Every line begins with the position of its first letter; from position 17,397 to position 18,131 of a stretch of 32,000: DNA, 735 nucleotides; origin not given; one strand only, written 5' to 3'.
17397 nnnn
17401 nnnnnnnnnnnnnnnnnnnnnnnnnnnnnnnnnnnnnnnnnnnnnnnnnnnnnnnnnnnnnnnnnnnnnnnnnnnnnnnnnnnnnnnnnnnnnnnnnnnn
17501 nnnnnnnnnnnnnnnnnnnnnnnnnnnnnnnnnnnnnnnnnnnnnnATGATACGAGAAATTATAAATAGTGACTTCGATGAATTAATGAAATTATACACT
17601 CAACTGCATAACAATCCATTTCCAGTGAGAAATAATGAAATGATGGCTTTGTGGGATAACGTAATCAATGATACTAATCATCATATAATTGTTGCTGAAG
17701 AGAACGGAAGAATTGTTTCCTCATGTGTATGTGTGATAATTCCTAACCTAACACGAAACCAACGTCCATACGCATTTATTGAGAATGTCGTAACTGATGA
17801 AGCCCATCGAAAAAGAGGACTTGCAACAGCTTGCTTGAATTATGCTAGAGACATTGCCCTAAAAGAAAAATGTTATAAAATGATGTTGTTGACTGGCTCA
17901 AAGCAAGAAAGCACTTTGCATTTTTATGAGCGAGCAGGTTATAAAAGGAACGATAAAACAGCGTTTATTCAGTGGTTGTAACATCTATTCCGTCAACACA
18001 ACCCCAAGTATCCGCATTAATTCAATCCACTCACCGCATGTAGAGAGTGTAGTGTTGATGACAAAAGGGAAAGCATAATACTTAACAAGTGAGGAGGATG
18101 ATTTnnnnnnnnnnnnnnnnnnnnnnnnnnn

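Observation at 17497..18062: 26-bp direct duplication of the rlmD 3' end brackets a 0.5-kb GNAT-only insertion (att-flanked, integrase-less cassette)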

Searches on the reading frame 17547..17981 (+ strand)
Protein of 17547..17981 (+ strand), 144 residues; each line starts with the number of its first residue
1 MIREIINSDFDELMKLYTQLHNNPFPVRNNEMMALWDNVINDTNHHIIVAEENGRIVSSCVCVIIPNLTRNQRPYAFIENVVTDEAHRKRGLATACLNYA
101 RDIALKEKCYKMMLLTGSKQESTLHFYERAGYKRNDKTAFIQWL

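Call 7: search_protein_families(library=pfam, proteins=[window:17547-17981:+])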
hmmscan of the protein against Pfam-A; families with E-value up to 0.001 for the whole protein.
window:17547-17981:+ (144 aa): 5 families
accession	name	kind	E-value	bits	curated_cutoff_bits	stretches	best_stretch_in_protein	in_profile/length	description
PF00583.31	Acetyltransf_1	-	1.2e-18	67.9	20.7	1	13-132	4-116/116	Acetyltransferase (GNAT) family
PF13508.13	Acetyltransf_7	-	7.2e-13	49.2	27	1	44-133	2-83/84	Acetyltransferase (GNAT) domain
PF13527.13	Acetyltransf_9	-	2.8e-11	43.9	25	1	2-133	2-125/127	Acetyltransferase (GNAT) domain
PF13673.13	Acetyltransf_10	-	2.5e-06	27.9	23.6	1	36-137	22-112/128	Acetyltransferase (GNAT) domain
PF08445.16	FR47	-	9.5e-06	26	22.1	1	72-140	18-85/86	FR47-like protein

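Call 8: search_protein_families(library=ncbifam, proteins=[window:17547-17981:+])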
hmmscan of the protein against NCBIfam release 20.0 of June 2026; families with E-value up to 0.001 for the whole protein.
window:17547-17981:+ (144 aa): 9 families
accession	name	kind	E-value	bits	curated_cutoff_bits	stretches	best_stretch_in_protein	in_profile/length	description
NF002959.0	PRK03624.1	equivalog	3.2e-09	36.6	124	1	2-143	9-140/147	GNAT family acetyltransferase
NF033083.0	AAC_3_I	equivalog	1.4e-07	31.8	200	1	11-134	13-136/145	AAC(3)-I family aminoglycoside N-acetyltransferase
NF043067.1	AAC_6p_group_E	equivalog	3.3e-05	23.8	140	1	8-138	4-133/140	aminoglycoside 6'-N-acetyltransferase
NF000360.1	sat4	exception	0.00025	21.2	380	1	62-134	83-155/180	streptothricin N-acetyltransferase Sat4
NF011709.0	PRK15130.1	equivalog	0.00025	20.9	218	1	30-133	42-141/186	spermidine N1-acetyltransferase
NF040501.1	resist_ArsN2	equivalog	0.00032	20.3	125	1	75-138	48-107/133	arsenic resistance N-acetyltransferase ArsN2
NF053587.1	SpmdActasePaiA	equivalog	0.00038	20.3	250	1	78-140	93-155/172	spermidine/spermine N(1)-acetyltransferase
NF040503.1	resist_ArsN1a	equivalog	0.00058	19.6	170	1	25-134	27-135/159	arsinothricin resistance N-acetyltransferase ArsN1 family A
TIGR01575.1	rimI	equivalog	0.00079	19.6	86.4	1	12-136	4-116/132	ribosomal protein S18-alanine N-acetyltransferase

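Call 9: find_encoding_contigs(protein=window:17547-17981:+, flank=8000, max_places=10)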
Protein window:17547-17981:+ (144 aa): 5 contigs read that carry it; 2 places shown.
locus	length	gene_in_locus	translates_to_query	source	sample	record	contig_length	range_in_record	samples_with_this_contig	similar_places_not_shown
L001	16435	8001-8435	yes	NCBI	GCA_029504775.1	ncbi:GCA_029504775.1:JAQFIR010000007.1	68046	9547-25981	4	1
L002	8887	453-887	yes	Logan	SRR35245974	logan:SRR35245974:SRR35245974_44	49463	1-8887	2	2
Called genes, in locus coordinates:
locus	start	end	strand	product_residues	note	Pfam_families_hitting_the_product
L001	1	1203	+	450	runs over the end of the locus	PF01554:MatE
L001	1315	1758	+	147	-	-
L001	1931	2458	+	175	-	PF14300:DMP19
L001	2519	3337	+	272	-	PF00702:Hydrolase, PF02358:Trehalose_PPase (faint), PF05116:S6PP (faint), PF08282:Hydrolase_3, PF13419:HAD_2 (faint)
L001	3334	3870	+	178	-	-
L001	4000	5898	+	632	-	PF02518:HATPase_c (weak), PF13589:HATPase_c_3, PF00183:HSP90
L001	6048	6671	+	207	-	PF00702:Hydrolase, PF13419:HAD_2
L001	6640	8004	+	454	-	PF05958:tRNA_U5-meth_tr, PF02475:TRM5-TYW2_MTfase (weak), PF03602:Cons_hypoth95, PF05175:MTS (weak), PF09445:Methyltransf_15 (weak), PF13847:Methyltransf_31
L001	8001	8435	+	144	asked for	PF13527:Acetyltransf_9, PF00583:Acetyltransf_1, PF13673:Acetyltransf_10 (weak), PF13508:Acetyltransf_7, PF08445:FR47 (weak)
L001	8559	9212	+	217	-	-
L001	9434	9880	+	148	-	PF00358:PTS_EIIA_1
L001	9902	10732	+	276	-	PF03123:CAT_RBD, PF00874:PRD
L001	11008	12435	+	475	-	PF00367:PTS_EIIB, PF02378:PTS_EIIC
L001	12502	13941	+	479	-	PF07364:DUF1485, PF07171:MlrC_C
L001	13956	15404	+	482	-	PF07364:DUF1485, PF07171:MlrC_C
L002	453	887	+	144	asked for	PF13527:Acetyltransf_9, PF00583:Acetyltransf_1, PF13673:Acetyltransf_10 (weak), PF13508:Acetyltransf_7, PF08445:FR47 (weak)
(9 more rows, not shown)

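Call 12: find_homologous_proteins(query=window:17547-17981:+, max_evalue=1e-10)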
Query window:17547-17981:+ (144 aa): 8000 proteins with E <= 1e-10 among 8000 candidates; the best 120 are listed.
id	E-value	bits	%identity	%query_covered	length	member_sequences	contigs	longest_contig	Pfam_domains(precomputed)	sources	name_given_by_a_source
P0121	2.3e-93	327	100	100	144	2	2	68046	PF13673.14,PF13508.14,PF08445.17,PF13527.14,PF00583.32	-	-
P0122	7.9e-78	277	83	100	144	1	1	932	PF13673.14,PF13420.14,PF13508.14,PF13527.14,PF00583.32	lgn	-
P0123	1.1e-73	264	78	100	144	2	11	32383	PF13673.14,PF13508.14,PF13527.14,PF00583.32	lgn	-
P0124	1.4e-73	263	78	100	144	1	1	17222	PF13673.14,PF13508.14,PF13527.14,PF00583.32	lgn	-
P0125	3.1e-73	262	78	100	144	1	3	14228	PF13673.14,PF13508.14,PF13527.14,PF00583.32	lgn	-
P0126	3.4e-73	262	76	100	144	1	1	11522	PF13673.14,PF13508.14,PF13527.14,PF00583.32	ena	-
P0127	4.1e-73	262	78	100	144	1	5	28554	PF13673.14,PF13508.14,PF13527.14,PF00583.32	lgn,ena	-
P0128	5.5e-73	261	78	100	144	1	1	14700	PF13673.14,PF13508.14,PF13527.14,PF00583.32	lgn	-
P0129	5.6e-73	261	78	100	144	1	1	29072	PF13673.14,PF13508.14,PF13527.14,PF00583.32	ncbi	-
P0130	7.2e-73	261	76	100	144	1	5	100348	PF13673.14,PF13508.14,PF13527.14,PF00583.32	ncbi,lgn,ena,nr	ncbi:MAG: GNAT family N-acetyltransferase [Lachnospiraceae bacterium]|nr:GNAT family N-acetyltransfe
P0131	7.7e-73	261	78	100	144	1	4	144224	PF13673.14,PF13508.14,PF13527.14,PF00583.32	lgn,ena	-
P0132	1.5e-72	260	78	100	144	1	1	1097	PF13673.14,PF13508.14,PF13527.14,PF00583.32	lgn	-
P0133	1.5e-72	260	78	100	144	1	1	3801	PF13673.14,PF13508.14,PF13527.14,PF00583.32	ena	-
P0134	2.8e-72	259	78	100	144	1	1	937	PF13673.14,PF13508.14,PF13527.14,PF00583.32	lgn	-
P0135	7.4e-72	258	74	100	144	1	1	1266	PF13508.14,PF08445.17,PF13527.14,PF00583.32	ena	-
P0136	8.4e-72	257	77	100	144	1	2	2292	PF13673.14,PF13508.14,PF13527.14,PF00583.32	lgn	-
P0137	9.7e-72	257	78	100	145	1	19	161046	PF13673.14,PF13508.14,PF08445.17,PF13527.14,PF00583.32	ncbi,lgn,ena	-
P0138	1.1e-71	257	76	100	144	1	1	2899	PF13673.14,PF13508.14,PF13527.14,PF00583.32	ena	-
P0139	1.5e-71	257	77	100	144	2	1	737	PF13673.14,PF13508.14,PF13527.14,PF00583.32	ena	-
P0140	1.6e-71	257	75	100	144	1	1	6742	PF13673.14,PF13508.14,PF13527.14,PF00583.32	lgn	-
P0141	2.0e-71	256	76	100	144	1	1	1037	PF13673.14,PF13508.14,PF08445.17,PF13527.14,PF00583.32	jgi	-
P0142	2.0e-71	256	78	100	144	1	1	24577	PF13673.14,PF13508.14,PF13527.14,PF00583.32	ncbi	-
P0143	2.0e-71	256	76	100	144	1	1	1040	PF13673.14,PF13508.14,PF13527.14,PF00583.32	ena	-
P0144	2.0e-71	256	76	100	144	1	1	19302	PF13673.14,PF13508.14,PF13527.14,PF00583.32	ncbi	-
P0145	2.0e-71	256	77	100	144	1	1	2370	PF13673.14,PF13508.14,PF13527.14,PF00583.32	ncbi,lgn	-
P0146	2.2e-71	256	74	100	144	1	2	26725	PF13673.14,PF13508.14,PF13527.14,PF00583.32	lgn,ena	-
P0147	2.2e-71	256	74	100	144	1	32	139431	PF13673.14,PF13508.14,PF13527.14,PF00583.32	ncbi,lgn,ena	-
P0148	2.2e-71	256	74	100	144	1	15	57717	PF13673.14,PF13508.14,PF13527.14,PF00583.32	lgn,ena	-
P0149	2.6e-71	256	74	100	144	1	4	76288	PF13673.14,PF13508.14,PF13527.14,PF00583.32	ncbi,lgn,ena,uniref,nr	ncbi:GNAT family N-acetyltransferase [Ruminococcus sp.]|uniref:GNAT family N-acetyltransferase n=1 T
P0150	2.8e-71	256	75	100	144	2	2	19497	PF13673.14,PF13508.14,PF13527.14,PF00583.32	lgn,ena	-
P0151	2.8e-71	256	77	100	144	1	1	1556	PF13673.14,PF13508.14,PF13527.14,PF00583.32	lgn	-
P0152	2.8e-71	256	78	100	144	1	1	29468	PF13673.14,PF13508.14,PF13527.14,PF00583.32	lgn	-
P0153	3.4e-71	256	73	100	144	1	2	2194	PF13673.14,PF13508.14,PF13527.14,PF00583.32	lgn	-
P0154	3.6e-71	255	77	100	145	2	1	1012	PF13673.14,PF13508.14,PF13527.14,PF00583.32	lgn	-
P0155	3.8e-71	255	78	100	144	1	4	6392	PF13673.14,PF13508.14,PF13527.14,PF00583.32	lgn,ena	-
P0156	3.8e-71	255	78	100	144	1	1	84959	PF13673.14,PF13508.14,PF13527.14,PF00583.32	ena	-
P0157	4.8e-71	255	77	100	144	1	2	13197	PF13673.14,PF13508.14,PF13527.14,PF00583.32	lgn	-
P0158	5.5e-71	255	74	100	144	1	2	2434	PF13673.14,PF13508.14,PF13527.14,PF00583.32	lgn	-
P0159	5.7e-71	255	74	100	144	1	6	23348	PF13673.14,PF13508.14,PF13527.14,PF00583.32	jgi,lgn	-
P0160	6.3e-71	255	76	100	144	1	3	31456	PF13673.14,PF13508.14,PF13527.14,PF00583.32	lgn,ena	-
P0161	6.7e-71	255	76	100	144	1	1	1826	PF13673.14,PF13420.14,PF13508.14,PF13527.14,PF00583.32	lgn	-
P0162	7.4e-71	254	77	100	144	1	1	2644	PF13673.14,PF13508.14,PF13527.14,PF00583.32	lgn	-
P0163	7.8e-71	254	74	100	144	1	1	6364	PF13673.14,PF13508.14,PF13527.14,PF00583.32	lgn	-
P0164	8.1e-71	254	74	100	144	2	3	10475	PF13673.14,PF13508.14,PF13527.14,PF00583.32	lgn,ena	-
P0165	8.2e-71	254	76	100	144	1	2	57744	PF13508.14,PF13527.14,PF00583.32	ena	-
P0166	8.4e-71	254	73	100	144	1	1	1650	PF13508.14,PF13527.14,PF00583.32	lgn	-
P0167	9.1e-71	254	77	100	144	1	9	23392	PF13673.14,PF13508.14,PF13527.14,PF00583.32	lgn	-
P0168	9.2e-71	254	73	100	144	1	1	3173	PF13673.14,PF13508.14,PF08445.17,PF13527.14,PF00583.32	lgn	-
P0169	1.0e-70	254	76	100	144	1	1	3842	PF13673.14,PF13508.14,PF13527.14,PF00583.32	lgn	-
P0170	1.0e-70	254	77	100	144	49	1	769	PF13673.14,PF13508.14,PF13527.14,PF00583.32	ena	-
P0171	1.2e-70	254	74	100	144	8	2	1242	PF13508.14,PF13527.14,PF00583.32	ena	-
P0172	1.4e-70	254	76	100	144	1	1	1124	PF13673.14,PF13508.14,PF13527.14,PF00583.32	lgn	-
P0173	1.7e-70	253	75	100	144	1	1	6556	PF13673.14,PF13508.14,PF13527.14,PF00583.32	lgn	-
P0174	1.8e-70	253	76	100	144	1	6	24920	PF13508.14,PF13527.14,PF00583.32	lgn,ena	-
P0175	1.8e-70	253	77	100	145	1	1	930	PF13673.14,PF13508.14,PF13527.14,PF00583.32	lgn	-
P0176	2.0e-70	253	76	100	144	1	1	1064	PF13673.14,PF13508.14,PF13527.14,PF00583.32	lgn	-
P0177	2.1e-70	253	74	100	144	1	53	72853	PF13673.14,PF13508.14,PF13527.14,PF00583.32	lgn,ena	-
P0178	2.2e-70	253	72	100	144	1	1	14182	PF13673.14,PF13508.14,PF08445.17,PF13527.14,PF00583.32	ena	-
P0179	2.3e-70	253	74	100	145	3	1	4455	PF13673.14,PF13508.14,PF13527.14,PF00583.32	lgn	-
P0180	2.4e-70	253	76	100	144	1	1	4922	PF13673.14,PF13508.14,PF13527.14,PF00583.32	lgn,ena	-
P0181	2.6e-70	253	76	100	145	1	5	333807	PF13673.14,PF13508.14,PF08445.17,PF13527.14,PF00583.32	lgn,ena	-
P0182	2.7e-70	253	77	100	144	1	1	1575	PF13673.14,PF13508.14,PF13527.14,PF00583.32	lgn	-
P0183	3.4e-70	252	76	100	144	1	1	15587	PF13673.14,PF13508.14,PF08445.17,PF13527.14,PF00583.32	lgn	-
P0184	3.9e-70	252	73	100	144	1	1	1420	PF13673.14,PF13508.14,PF13527.14,PF00583.32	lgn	-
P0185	3.9e-70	252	75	100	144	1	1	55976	PF13673.14,PF13420.14,PF13508.14,PF13527.14,PF00583.32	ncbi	-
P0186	4.0e-70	252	74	100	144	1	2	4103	PF13673.14,PF13508.14,PF13527.14,PF00583.32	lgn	-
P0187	5.2e-70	252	76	100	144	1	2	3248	PF13673.14,PF13508.14,PF13527.14,PF00583.32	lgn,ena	-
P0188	5.5e-70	252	76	100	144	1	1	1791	PF13673.14,PF13508.14,PF13527.14,PF00583.32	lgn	-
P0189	6.9e-70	251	74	100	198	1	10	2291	PF13673.14,PF13508.14,PF08445.17,PF13527.14,PF00583.32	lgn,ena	-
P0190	7.1e-70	251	76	100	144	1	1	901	PF13673.14,PF13508.14,PF13527.14,PF00583.32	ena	-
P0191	7.4e-70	251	76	100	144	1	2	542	PF13673.14,PF13508.14,PF13527.14,PF00583.32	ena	-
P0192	8.0e-70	251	74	100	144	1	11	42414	PF13673.14,PF13508.14,PF13527.14,PF00583.32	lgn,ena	-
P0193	8.4e-70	251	76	100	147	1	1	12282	PF13508.14,PF13527.14,PF00583.32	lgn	-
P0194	8.9e-70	251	74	100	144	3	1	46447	PF13673.14,PF13508.14,PF13527.14,PF00583.32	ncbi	-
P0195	9.2e-70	251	75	100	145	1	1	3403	PF13673.14,PF13508.14,PF08445.17,PF13527.14,PF00583.32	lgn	-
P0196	1.0e-69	251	75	100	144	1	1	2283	PF13673.14,PF13508.14,PF13527.14,PF00583.32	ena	-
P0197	1.0e-69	251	75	100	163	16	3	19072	PF13673.14,PF13508.14,PF13527.14,PF00583.32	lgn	-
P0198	1.1e-69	251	74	100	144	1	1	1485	PF13673.14,PF13508.14,PF13527.14,PF00583.32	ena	-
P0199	1.2e-69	251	75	100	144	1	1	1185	PF13673.14,PF13508.14,PF13527.14,PF00583.32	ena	-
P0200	1.2e-69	251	74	100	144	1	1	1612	PF13673.14,PF13508.14,PF13527.14,PF00583.32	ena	-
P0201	1.2e-69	250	74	100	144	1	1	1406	PF13673.14,PF13508.14,PF13527.14,PF00583.32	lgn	-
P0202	1.3e-69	250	74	100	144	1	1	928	PF13673.14,PF13508.14,PF13527.14,PF00583.32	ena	-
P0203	1.3e-69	250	73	100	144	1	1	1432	PF13673.14,PF13508.14,PF08445.17,PF13527.14,PF00583.32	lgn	-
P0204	1.3e-69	250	76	100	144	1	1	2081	PF13673.14,PF13420.14,PF13508.14,PF08445.17,PF13527.14,PF00583.32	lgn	-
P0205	1.4e-69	250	72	100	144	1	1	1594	PF13673.14,PF13508.14,PF13527.14,PF00583.32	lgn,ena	-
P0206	1.5e-69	250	74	100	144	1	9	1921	PF13673.14,PF13508.14,PF13527.14,PF00583.32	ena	-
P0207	1.6e-69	250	76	100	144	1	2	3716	PF13673.14,PF13508.14,PF08445.17,PF13527.14,PF00583.32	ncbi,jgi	jgi:ribosomal protein S18 acetylase RimI-like enzyme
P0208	1.7e-69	250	75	100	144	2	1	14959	PF13673.14,PF13508.14,PF13527.14,PF00583.32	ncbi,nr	ncbi:MAG: GNAT family N-acetyltransferase [Firmicutes bacterium]|nr:GNAT family N-acetyltransferase 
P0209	1.7e-69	250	74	100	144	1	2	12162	PF13673.14,PF13508.14,PF13527.14,PF00583.32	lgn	-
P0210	1.7e-69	250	72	100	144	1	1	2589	PF13673.14,PF13508.14,PF08445.17,PF13527.14,PF00583.32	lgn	-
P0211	1.7e-69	250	74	100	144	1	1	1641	PF13673.14,PF13508.14,PF08445.17,PF13527.14,PF00583.32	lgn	-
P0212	1.8e-69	250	74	100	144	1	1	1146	PF13673.14,PF13508.14,PF13527.14,PF00583.32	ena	-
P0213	2.0e-69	250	75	100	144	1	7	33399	PF13673.14,PF13508.14,PF13527.14,PF00583.32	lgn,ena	-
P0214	2.0e-69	250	74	100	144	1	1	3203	PF13673.14,PF13508.14,PF13527.14,PF00583.32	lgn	-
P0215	2.1e-69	250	72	100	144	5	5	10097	PF13673.14,PF13508.14,PF13527.14,PF00583.32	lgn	-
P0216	2.3e-69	250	74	100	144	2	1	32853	PF13673.14,PF13508.14,PF08445.17,PF13527.14,PF00583.32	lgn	-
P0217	2.4e-69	250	74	100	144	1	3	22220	PF13673.14,PF13508.14,PF13527.14,PF00583.32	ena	-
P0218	2.4e-69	250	74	100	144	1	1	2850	PF13673.14,PF13508.14,PF13527.14,PF00583.32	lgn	-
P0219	2.9e-69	249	73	100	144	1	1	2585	PF13673.14,PF13420.14,PF13508.14,PF13527.14,PF00583.32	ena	-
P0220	2.9e-69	249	74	100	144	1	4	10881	PF13673.14,PF13420.14,PF13508.14,PF13527.14,PF00583.32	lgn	-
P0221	2.9e-69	249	74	100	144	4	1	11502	PF13673.14,PF13508.14,PF13527.14,PF00583.32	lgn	-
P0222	3.0e-69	249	74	100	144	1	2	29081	PF13673.14,PF13508.14,PF13527.14,PF00583.32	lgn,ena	-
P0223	3.1e-69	249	73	100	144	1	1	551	PF13673.14,PF13508.14,PF13527.14,PF00583.32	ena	-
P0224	3.1e-69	249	74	100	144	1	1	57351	PF13673.14,PF13508.14,PF13527.14,PF00583.32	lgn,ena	-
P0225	3.1e-69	249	76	100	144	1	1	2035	PF13673.14,PF13508.14,PF08445.17,PF13527.14,PF00583.32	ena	-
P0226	3.1e-69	249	73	99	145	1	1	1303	PF13673.14,PF13508.14,PF13527.14,PF00583.32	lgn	-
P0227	3.1e-69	249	74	100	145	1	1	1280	PF13673.14,PF13508.14,PF13527.14,PF00583.32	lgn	-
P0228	3.3e-69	249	74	100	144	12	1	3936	PF13673.14,PF13508.14,PF08445.17,PF13527.14,PF00583.32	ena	-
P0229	3.5e-69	249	74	100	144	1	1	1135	PF13673.14,PF13508.14,PF08445.17,PF13527.14,PF00583.32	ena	-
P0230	3.5e-69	249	74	100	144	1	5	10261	PF13673.14,PF13508.14,PF13527.14,PF00583.32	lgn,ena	-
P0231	3.6e-69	249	72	100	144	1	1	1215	PF13673.14,PF13508.14,PF13527.14,PF00583.32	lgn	-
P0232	3.8e-69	249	76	100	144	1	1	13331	PF13673.14,PF13508.14,PF13527.14,PF00583.32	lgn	-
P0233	4.1e-69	249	74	100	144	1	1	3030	PF13673.14,PF13508.14,PF13527.14,PF00583.32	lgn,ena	-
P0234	4.1e-69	249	74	100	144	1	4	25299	PF13673.14,PF13508.14,PF13527.14,PF00583.32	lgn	-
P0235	4.1e-69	249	72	100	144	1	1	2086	PF13673.14,PF13508.14,PF08445.17,PF13527.14,PF00583.32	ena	-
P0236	4.1e-69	249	72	100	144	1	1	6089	PF13673.14,PF13508.14,PF13527.14,PF00583.32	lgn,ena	-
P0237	4.2e-69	249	74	100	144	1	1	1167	PF13673.14,PF13508.14,PF13527.14,PF00583.32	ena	-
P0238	4.3e-69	249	75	100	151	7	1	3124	PF13673.14,PF13508.14,PF13527.14,PF00583.32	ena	-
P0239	4.3e-69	249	72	100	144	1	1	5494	PF13673.14,PF13508.14,PF13527.14,PF00583.32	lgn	-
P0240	4.6e-69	249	73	100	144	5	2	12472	PF13673.14,PF13508.14,PF13527.14,PF00583.32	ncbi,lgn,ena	-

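Call 14: find_encoding_contigs(protein=P0123, flank=6000, max_places=6)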
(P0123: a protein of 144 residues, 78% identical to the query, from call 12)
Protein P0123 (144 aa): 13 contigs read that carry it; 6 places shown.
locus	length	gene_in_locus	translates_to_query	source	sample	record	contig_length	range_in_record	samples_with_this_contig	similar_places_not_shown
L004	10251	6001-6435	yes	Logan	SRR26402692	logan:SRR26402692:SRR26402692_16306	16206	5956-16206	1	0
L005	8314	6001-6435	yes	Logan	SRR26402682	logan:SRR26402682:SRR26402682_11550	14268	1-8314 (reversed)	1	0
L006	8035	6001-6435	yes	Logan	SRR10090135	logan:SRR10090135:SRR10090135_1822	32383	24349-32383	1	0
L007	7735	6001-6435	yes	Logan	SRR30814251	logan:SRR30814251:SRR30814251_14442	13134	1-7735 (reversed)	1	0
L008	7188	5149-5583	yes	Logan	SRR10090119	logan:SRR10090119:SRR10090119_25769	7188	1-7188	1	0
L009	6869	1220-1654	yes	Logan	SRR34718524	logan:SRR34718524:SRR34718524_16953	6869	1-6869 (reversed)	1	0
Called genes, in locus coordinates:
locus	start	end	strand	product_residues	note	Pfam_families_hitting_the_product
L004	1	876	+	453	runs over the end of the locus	PF01554:MatE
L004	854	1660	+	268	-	PF07934:OGG_N, PF00730:HhH-GPD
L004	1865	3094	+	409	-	PF08668:HDOD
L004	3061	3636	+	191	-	-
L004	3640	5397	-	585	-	PF09719:C_GCAxxG_C_C, PF00990:GGDEF, PF00563:EAL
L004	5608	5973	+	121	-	PF13840:ACT_7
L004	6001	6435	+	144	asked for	PF13527:Acetyltransf_9, PF00583:Acetyltransf_1, PF13673:Acetyltransf_10 (weak), PF13508:Acetyltransf_7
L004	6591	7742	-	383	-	PF14199:DUF4317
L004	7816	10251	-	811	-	?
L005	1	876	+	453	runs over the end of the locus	PF01554:MatE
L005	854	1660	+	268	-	PF07934:OGG_N, PF00730:HhH-GPD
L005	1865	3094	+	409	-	PF08668:HDOD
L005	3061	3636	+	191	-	-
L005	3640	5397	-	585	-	PF09719:C_GCAxxG_C_C, PF00990:GGDEF, PF00563:EAL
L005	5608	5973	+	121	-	PF13840:ACT_7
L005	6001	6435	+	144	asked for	PF13527:Acetyltransf_9, PF00583:Acetyltransf_1, PF13673:Acetyltransf_10 (weak), PF13508:Acetyltransf_7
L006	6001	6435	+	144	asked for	PF13527:Acetyltransf_9, PF00583:Acetyltransf_1, PF13673:Acetyltransf_10 (weak), PF13508:Acetyltransf_7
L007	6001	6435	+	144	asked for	PF13527:Acetyltransf_9, PF00583:Acetyltransf_1, PF13673:Acetyltransf_10 (weak), PF13508:Acetyltransf_7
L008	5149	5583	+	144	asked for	PF13527:Acetyltransf_9, PF00583:Acetyltransf_1, PF13673:Acetyltransf_10 (weak), PF13508:Acetyltransf_7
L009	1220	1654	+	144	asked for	PF13527:Acetyltransf_9, PF00583:Acetyltransf_1, PF13673:Acetyltransf_10 (weak), PF13508:Acetyltransf_7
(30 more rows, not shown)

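Call 15: find_encoding_contigs(protein=P0137, flank=6000, max_places=6)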
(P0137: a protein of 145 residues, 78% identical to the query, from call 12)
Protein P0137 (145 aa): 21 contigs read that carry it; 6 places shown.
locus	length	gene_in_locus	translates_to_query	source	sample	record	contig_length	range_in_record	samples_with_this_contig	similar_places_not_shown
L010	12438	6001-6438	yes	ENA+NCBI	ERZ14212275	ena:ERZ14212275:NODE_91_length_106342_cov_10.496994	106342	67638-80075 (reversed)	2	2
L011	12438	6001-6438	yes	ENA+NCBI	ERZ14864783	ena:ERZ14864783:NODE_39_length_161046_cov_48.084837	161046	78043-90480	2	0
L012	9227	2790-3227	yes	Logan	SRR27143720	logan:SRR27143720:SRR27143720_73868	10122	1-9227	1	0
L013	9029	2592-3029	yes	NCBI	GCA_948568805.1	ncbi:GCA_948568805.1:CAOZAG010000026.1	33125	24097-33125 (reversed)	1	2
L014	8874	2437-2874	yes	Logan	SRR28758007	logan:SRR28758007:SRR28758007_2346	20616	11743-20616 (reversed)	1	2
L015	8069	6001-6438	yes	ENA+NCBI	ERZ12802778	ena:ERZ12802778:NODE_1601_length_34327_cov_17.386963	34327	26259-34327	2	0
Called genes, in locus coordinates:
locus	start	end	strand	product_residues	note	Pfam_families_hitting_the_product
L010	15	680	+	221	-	PF25084:LbH_EIF2B (weak), PF25087:GMPPB_C, PF00132:Hexapep (weak)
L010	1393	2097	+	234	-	-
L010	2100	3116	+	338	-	PF14057:GGGtGRT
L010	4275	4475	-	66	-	-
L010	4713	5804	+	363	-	PF00990:GGDEF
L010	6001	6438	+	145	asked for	PF13527:Acetyltransf_9, PF00583:Acetyltransf_1, PF13673:Acetyltransf_10 (weak), PF13508:Acetyltransf_7, PF08445:FR47 (faint)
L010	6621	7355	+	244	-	-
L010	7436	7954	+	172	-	-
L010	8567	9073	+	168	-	PF00005:ABC_tran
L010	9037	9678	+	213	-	PF06182:ABC2_membrane_6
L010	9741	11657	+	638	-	PF00488:MutS_V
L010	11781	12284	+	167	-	PF04542:Sigma70_r2, PF08281:Sigma70_r4_2, PF04545:Sigma70_r4 (weak)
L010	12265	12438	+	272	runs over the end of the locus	PF13490:zf-HC2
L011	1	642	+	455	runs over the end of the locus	PF02195:ParB_N, PF17762:HTH_ParB (weak)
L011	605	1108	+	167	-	-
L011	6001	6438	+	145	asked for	PF13527:Acetyltransf_9, PF00583:Acetyltransf_1, PF13673:Acetyltransf_10 (weak), PF13508:Acetyltransf_7, PF08445:FR47 (faint)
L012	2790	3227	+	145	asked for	PF13527:Acetyltransf_9, PF00583:Acetyltransf_1, PF13673:Acetyltransf_10 (weak), PF13508:Acetyltransf_7, PF08445:FR47 (faint)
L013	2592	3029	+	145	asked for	PF13527:Acetyltransf_9, PF00583:Acetyltransf_1, PF13673:Acetyltransf_10 (weak), PF13508:Acetyltransf_7, PF08445:FR47 (faint)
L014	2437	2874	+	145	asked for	PF13527:Acetyltransf_9, PF00583:Acetyltransf_1, PF13673:Acetyltransf_10 (weak), PF13508:Acetyltransf_7, PF08445:FR47 (faint)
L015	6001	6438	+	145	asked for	PF13527:Acetyltransf_9, PF00583:Acetyltransf_1, PF13673:Acetyltransf_10 (weak), PF13508:Acetyltransf_7, PF08445:FR47 (faint)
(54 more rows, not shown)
